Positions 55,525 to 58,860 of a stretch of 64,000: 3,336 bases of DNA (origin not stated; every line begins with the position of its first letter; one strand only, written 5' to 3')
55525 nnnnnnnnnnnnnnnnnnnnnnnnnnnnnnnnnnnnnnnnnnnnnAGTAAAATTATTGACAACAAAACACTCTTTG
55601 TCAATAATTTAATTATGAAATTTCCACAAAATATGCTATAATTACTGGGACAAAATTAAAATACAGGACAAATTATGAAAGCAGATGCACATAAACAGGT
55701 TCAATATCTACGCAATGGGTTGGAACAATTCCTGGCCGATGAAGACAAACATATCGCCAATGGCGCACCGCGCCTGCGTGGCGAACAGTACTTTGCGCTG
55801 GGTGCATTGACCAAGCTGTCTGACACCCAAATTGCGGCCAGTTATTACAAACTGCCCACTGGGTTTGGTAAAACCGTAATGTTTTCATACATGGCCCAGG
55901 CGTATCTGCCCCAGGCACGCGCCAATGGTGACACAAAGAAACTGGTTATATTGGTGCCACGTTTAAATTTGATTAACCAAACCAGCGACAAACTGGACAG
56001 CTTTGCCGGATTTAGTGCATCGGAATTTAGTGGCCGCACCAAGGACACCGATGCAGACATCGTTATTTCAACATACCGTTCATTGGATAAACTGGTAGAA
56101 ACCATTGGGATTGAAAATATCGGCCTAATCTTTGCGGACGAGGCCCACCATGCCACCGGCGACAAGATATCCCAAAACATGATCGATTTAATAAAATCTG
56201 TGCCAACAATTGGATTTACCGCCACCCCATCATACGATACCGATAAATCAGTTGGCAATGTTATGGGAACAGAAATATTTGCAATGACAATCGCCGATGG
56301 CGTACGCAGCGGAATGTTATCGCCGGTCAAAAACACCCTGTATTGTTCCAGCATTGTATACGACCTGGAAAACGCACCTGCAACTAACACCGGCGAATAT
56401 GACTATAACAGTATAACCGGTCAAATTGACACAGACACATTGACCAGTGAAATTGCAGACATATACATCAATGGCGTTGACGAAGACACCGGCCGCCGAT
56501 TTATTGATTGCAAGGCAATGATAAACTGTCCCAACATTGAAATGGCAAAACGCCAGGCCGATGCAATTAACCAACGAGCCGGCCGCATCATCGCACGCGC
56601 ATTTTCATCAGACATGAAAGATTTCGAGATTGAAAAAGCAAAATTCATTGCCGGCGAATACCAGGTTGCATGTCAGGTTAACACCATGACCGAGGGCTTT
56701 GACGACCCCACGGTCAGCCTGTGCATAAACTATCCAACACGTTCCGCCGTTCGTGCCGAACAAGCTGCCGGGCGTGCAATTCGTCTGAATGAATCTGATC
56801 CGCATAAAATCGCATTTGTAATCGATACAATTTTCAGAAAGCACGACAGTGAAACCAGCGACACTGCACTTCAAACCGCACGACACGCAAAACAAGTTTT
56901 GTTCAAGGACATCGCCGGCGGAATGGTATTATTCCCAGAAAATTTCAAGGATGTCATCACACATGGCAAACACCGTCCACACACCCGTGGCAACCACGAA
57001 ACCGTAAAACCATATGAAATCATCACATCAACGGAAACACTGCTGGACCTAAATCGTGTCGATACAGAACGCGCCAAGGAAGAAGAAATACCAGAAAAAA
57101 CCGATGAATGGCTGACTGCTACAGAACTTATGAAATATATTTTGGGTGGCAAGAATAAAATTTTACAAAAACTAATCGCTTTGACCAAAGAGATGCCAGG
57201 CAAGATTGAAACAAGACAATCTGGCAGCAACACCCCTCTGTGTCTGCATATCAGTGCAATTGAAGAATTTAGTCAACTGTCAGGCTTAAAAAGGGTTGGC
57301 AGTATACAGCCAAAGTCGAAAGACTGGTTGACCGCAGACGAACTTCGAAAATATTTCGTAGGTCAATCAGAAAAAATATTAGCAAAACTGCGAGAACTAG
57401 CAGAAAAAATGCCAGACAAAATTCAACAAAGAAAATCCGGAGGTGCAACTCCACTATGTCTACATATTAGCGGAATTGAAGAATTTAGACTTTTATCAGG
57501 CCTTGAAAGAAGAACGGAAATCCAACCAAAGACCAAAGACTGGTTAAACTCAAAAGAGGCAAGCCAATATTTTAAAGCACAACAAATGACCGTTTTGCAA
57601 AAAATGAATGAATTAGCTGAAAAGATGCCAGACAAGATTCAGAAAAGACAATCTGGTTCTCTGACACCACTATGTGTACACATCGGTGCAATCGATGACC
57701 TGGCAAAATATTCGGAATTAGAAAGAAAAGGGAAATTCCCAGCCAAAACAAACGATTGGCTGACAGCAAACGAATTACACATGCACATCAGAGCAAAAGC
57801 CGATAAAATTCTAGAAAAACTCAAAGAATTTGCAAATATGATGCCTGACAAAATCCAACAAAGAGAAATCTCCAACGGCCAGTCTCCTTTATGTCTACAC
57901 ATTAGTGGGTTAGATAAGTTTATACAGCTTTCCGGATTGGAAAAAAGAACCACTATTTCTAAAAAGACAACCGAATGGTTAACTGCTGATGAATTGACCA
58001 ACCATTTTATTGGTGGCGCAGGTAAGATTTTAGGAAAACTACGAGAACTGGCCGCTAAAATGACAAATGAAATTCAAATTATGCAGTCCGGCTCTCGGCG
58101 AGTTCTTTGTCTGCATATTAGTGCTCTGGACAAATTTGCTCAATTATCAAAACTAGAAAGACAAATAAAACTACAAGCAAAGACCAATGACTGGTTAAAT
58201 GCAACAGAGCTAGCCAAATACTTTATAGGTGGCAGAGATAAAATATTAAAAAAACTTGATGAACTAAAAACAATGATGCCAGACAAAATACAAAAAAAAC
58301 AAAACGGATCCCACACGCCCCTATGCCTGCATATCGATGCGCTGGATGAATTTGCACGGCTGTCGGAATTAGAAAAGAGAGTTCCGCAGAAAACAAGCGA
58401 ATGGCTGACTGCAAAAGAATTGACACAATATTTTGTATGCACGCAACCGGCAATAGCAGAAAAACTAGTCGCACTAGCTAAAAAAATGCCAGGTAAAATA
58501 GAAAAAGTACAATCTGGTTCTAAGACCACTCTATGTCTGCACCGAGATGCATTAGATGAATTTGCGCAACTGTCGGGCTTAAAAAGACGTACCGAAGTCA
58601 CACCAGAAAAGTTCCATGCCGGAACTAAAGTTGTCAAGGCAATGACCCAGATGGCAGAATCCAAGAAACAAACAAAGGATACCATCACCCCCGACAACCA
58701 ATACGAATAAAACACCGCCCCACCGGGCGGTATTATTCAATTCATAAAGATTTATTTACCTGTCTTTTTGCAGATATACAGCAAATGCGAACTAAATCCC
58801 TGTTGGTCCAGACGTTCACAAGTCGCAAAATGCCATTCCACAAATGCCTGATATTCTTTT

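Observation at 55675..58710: SF2 helicase carrying an array of seven ~70-aa HTH-like repeats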

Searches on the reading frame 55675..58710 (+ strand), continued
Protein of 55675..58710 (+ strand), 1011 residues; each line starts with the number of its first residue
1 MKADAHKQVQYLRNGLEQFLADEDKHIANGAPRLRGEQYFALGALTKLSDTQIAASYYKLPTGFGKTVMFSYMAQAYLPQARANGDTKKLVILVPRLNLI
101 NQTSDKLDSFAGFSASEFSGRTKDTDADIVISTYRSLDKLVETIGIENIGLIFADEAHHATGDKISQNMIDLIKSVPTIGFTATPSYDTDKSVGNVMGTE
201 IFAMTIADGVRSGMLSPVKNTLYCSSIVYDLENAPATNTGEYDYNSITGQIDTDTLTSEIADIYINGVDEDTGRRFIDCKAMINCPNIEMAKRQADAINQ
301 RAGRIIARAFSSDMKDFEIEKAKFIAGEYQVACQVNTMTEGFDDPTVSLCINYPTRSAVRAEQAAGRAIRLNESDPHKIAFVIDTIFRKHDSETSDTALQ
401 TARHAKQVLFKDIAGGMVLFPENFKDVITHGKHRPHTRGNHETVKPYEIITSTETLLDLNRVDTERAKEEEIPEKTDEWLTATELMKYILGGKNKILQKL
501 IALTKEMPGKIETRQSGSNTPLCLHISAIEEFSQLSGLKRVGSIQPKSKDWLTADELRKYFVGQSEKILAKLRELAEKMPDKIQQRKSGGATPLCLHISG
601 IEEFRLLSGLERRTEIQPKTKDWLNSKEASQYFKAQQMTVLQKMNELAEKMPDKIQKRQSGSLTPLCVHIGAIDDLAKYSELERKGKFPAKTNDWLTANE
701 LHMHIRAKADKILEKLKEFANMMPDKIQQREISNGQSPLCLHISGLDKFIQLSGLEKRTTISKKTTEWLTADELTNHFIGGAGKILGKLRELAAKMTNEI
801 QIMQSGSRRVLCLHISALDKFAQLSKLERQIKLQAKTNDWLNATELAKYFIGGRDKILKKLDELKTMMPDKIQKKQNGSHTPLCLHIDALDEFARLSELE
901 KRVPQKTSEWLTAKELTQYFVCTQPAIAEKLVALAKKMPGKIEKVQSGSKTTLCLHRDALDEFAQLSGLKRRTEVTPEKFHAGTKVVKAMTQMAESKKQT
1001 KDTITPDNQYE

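Call 55: predict_structure(alignment_id=A4)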
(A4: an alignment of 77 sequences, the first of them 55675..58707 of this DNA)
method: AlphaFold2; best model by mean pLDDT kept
length: 1011 residues; sequences in the alignment: 77
mean_pLDDT: 85.9   pTM: 0.54
mean pLDDT of the five models: 85.9, 85.5, 85.5, 84.1, 83.2
residues with pLDDT >= 90: 480; 70-90: 441; 50-70: 59; < 50: 31
segments of 3 or more residues with pLDDT < 50: 429-442, 689-691, 1001-1011
pLDDT, mean of each block of 10 residues (from residue 1): 81 95 88 88 93 93 89 94 93 89 87 90 92 93 93 92 84 92 77 87 93 92 94 86 89 94 94 91 94 97 95 84 91 84 87 91 87 88 95 87 93 92 58 40 73 91 85 87 89 90 90 85 94 90 81 89 86 91 84 90 90 81 86 84 89 85 71 86 70 72 83 88 83 69 89 79 85 86 90 91 81 93 86 75 90 89 93 82 92 90 84 94 93 92 86 94 92 61 70 65 41 37
secondary structure, 60 per line:
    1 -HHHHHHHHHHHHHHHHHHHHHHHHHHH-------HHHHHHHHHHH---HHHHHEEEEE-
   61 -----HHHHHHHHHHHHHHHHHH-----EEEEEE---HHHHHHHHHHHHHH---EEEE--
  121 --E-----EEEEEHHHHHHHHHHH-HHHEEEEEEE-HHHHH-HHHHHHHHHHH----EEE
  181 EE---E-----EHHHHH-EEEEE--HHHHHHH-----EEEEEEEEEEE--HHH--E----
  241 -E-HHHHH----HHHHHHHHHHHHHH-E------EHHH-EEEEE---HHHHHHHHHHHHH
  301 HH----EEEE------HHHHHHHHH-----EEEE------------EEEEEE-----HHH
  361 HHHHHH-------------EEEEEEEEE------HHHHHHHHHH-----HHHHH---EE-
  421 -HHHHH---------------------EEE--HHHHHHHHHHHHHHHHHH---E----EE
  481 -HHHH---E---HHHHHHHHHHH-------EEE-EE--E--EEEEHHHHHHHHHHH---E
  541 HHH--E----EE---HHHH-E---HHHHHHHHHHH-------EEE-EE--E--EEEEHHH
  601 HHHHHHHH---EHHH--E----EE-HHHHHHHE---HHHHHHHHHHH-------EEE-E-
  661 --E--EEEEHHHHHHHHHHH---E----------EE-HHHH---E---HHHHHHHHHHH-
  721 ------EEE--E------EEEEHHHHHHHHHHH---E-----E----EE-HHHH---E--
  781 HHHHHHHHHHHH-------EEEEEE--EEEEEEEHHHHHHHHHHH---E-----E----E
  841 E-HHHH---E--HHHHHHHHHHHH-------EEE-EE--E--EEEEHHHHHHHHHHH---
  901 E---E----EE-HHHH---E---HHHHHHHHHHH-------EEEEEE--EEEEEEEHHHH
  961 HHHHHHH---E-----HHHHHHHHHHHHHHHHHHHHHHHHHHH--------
elements in order (helices of 4 or more, strands of 3 or more residues): H2-28 H36-46 H50-54 E55-59 H66-83 E89-94 H98-111 E115-118 E129-133 H134-144 E149-155 H157-161 H163-173 E178-182 H193-197 E199-203 H206-212 E218-228 H244-248 H253-266 E280-284 H288-302 E307-310 H317-325 E331-334 E347-352 H358-366 E380-388 H395-404 H410-414 H422-426 E448-450 H453-470 H482-485 H493-503 E511-513 E522-525 H526-536 H556-559 H565-575 E583-585 E594-597 H598-608 H626-632 H637-647 E655-657 E666-669 H670-680 H698-701 H709-719 E727-729 E739-742 H743-753 H771-774 H781-792 E800-805 E808-814 H815-825 H843-846 H853-864 E872-874 E883-886 H887-897 H913-916 H924-934 E942-947 E950-956 H957-967 H977-1003

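Call 58: fold_search(model_id=the predicted structure, library=pdb)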
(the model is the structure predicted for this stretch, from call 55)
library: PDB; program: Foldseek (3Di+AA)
matches with E <= 10: 1731; with E <= 0.001: 725
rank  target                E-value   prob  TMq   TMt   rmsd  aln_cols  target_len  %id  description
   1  8h5y_A                1.7e-14  1.00  0.26  0.44   6.0       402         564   19  Crystal structure of RadD- ADP complex (released 2023-10-18)
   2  8h5z_A                1.7e-13  1.00  0.26  0.44   5.4       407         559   18  Crystal structure of RadD/ATP analogue complex (released 2023-10-18)
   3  7r7j_B                2.3e-13  1.00  0.27  0.45   4.9       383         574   19  Crystal structure of RadD with ADP (released 2022-04-13)
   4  8h5y_B                3.3e-13  1.00  0.27  0.45   6.2       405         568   18  Crystal structure of RadD- ADP complex (released 2023-10-18)
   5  6p4w_A                4.5e-13  1.00  0.21  0.40   9.5       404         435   21  XPB helicase in a complex with truncated Bax1 from Sulfurisphaera tokodaii at 2.96 Angstrom resolution (released 2020-06-03)
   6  6jde_A                7.2e-13  1.00  0.26  0.45   6.5       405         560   17  crystal structure of a DNA repair protein (released 2019-06-26)
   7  4xqk_B                8.0e-13  1.00  0.28  0.20   6.9       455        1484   18  ATP-dependent Type ISP restriction-modification enzyme LlaBIII bound to DNA (released 2015-09-16)
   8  5tnu_A                8.0e-13  1.00  0.15  0.33  20.6       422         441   20  S. tokodaii XPB II crystal structure at 3.0 Angstrom resolution (released 2017-11-01)
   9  4xqk_A                9.3e-13  1.00  0.28  0.19   6.9       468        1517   16  ATP-dependent Type ISP restriction-modification enzyme LlaBIII bound to DNA (released 2015-09-16)
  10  6p4o_C                9.3e-13  1.00  0.22  0.42   8.6       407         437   19  Complex of XPB helicase with Bax1 endonuclease from Sulfurisphaera tokodaii at 3.15 Angstroms resolution (released 2020-06-03)
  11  6jde_B                1.1e-12  1.00  0.26  0.43   5.3       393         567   18  crystal structure of a DNA repair protein (released 2019-06-26)
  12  7o4k_7                1.3e-12  1.00  0.27  0.43   7.2       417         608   15  Yeast TFIIH in the contracted state within the pre-initiation complex (released 2021-06-16)
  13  9n11_A                1.3e-12  1.00  0.28  0.26  21.6       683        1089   14  Mfd-bound E.coli RNA polymerase elongation complex + ADP-BeF3 - L1.5 state (released 2025-10-15)
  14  9lov_B                1.3e-12  1.00  0.27  0.39  24.1       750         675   13  LGP2:MDA5:dsRNA filament (released 2026-01-28)
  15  8h5z_B                1.6e-12  1.00  0.26  0.44   6.3       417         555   19  Crystal structure of RadD/ATP analogue complex (released 2023-10-18)
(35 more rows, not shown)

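Call 74: search_protein_families(library=phrogs, proteins=[window:55675-58707:+], max_evalue=0.01)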
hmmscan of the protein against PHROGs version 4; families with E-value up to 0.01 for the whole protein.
window:55675-58707:+ (1011 aa): 5 families
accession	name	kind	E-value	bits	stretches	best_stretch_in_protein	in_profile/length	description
phrog_16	-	DNA, RNA and nucleotide metabolism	2.6e-48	165.9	1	59-631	296-762/986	DNA helicase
phrog_1969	-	unknown function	5.2e-11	43.9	0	544-589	54-95/116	-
phrog_16259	-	DNA, RNA and nucleotide metabolism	1.1e-10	42.3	1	59-189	138-264/330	DNA helicase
phrog_9690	-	DNA, RNA and nucleotide metabolism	6.1e-06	26.5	1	120-189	13-80/306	DNA helicase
phrog_21093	-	unknown function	0.0094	17.7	0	273-337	25-84/86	-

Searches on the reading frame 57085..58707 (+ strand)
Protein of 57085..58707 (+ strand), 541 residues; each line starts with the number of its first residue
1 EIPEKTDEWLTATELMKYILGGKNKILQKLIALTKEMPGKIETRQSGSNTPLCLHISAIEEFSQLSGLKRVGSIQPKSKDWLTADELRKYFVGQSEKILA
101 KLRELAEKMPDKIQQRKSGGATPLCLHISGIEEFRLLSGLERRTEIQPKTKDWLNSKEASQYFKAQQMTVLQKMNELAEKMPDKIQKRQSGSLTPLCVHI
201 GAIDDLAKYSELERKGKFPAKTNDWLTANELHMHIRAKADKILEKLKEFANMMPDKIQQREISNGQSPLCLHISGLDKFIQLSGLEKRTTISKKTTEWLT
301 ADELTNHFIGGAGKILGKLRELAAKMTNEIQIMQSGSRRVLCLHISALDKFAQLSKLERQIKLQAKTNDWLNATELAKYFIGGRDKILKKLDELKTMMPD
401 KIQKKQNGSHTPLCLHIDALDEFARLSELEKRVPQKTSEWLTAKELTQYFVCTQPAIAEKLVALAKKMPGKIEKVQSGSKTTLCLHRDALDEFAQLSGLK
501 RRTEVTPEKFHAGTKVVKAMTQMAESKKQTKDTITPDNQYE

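Call 38: search_dna_similar(query=window:57085-58707:+, collection=phages, mode=protein, max_evalue=0.001)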
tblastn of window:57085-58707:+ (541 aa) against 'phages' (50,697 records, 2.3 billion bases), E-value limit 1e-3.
No match.

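Call 43: search_dna_similar(query=window:57085-58707:+, collection=plasmids, mode=protein, max_evalue=0.001)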
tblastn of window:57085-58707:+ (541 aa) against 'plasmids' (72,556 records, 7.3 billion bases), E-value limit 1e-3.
No match.

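Call 74: search_protein_families(library=phrogs, proteins=[window:57085-58707:+], max_evalue=0.01)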
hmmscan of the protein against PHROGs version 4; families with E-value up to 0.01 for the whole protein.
window:57085-58707:+ (541 aa): 4 families
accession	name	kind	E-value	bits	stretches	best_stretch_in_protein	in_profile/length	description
phrog_1969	-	unknown function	1.1e-12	49.3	0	74-119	54-95/116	-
phrog_25188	-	unknown function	0.00019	22.9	0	232-316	2-80/100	-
phrog_4494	-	unknown function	0.0043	18.5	0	151-189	36-80/109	-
phrog_22052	-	unknown function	0.006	17.7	0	333-365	23-55/115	-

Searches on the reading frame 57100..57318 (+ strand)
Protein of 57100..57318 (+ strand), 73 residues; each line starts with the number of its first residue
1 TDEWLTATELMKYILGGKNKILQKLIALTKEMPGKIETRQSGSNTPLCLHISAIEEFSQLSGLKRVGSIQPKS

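Call 10: search_protein_families(library=pfam, alignment_id=A1, max_evalue=10)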
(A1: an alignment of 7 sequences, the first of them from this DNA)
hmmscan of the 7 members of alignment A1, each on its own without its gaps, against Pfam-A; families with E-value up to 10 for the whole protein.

A. member 1, seq(73 aa): 0 families

B. families by the number of members that match (of 7 scanned): 5 families
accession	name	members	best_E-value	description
PF04157.22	EAP30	1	0.022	EAP30/Vps36 family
PF01987.23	AIM24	1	0.093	Mitochondrial biogenesis AIM24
PF19499.4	DUF6034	1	0.099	Family of unknown function (DUF6034)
PF17480.7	AlphaC_N2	1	0.099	AlphaC N-terminal domain 2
PF20290.3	MC4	1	0.1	ABC-three component (ABC-3C) system Middle Component 4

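Call 11: search_solved_structures(query=A1, max_evalue=10)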
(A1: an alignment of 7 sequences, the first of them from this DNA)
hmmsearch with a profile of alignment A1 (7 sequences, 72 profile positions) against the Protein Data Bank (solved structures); distinct sequences matched with E-value up to 10: 8.
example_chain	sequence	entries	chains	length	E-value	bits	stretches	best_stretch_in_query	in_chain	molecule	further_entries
1yo7_A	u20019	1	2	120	0.018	18.7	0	5-29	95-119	Regulatory protein rop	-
8cqz_B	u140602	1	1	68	0.59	13.8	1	20-67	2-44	Guided entry of tail-anchored proteins factor 1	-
2ec2_A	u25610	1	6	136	0.92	13.2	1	9-38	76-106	136aa long hypothetical transposase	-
6so5_C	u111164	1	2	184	0.95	13.2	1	17-67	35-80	Tail-anchored protein insertion receptor WRB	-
6mbc_B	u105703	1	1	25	1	13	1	20-38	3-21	dF4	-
6d03_E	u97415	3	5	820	1.8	12.3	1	11-61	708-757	Reticulocyte binding protein 2, putative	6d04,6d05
8cr1_C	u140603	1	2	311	1.9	12.2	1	18-67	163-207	Guided entry of tail-anchored proteins factor CAMLG,Guided entry of tail-anchored proteins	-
8cr2_C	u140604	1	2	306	2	12.1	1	18-67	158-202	Guided entry of tail-anchored proteins factor CAMLG,Guided entry of tail-anchored proteins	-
